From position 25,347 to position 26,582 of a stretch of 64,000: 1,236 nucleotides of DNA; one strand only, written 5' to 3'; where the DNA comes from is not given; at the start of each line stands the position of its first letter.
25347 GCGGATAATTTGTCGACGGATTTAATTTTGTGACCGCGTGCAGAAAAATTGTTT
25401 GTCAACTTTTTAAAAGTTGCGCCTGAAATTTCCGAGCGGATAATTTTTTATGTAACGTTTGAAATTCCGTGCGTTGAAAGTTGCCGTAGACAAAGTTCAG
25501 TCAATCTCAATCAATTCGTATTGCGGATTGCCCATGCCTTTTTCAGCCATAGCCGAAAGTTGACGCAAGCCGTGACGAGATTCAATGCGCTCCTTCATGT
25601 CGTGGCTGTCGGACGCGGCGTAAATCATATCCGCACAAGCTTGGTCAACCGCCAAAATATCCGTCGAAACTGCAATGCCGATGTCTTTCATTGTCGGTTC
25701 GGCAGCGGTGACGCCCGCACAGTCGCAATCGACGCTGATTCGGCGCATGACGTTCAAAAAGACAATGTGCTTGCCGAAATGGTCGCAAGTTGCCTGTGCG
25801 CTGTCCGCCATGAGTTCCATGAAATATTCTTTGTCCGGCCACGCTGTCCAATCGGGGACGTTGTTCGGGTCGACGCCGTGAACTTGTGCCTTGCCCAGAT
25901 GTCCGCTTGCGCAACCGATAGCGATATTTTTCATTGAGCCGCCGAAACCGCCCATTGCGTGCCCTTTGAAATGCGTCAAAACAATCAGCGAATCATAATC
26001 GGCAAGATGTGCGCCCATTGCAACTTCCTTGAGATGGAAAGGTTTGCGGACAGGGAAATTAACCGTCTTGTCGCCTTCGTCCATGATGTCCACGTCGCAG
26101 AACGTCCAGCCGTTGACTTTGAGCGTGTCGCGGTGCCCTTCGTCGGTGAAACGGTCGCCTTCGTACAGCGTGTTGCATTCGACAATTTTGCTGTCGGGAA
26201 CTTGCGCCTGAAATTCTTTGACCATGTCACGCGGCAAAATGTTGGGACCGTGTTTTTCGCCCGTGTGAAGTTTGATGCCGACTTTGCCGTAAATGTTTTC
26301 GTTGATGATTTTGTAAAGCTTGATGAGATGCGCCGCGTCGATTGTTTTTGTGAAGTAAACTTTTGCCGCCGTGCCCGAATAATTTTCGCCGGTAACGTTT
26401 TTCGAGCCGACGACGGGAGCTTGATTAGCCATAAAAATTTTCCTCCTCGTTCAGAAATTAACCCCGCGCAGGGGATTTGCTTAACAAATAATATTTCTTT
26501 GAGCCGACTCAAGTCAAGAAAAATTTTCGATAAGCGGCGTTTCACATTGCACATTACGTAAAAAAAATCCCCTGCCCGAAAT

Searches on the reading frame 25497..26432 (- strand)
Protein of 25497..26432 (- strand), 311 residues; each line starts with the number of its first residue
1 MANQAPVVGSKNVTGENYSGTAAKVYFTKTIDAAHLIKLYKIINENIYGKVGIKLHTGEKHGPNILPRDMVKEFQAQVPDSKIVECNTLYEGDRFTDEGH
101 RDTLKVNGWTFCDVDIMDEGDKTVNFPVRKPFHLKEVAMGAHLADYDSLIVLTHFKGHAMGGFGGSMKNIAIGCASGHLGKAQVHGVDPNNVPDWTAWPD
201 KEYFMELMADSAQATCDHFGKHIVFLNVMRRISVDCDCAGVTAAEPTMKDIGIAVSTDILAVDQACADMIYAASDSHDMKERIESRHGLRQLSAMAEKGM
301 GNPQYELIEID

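Call 27: search_protein_families(library=pfam, proteins=[window:25497-26432:-])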
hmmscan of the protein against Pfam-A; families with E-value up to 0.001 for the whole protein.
window:25497-26432:- (311 aa): 1 family
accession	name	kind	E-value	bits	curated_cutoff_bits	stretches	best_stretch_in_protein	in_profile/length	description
PF04015.17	DUF362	-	4.2e-38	131.9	24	1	51-268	1-200/200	Domain of unknown function (DUF362)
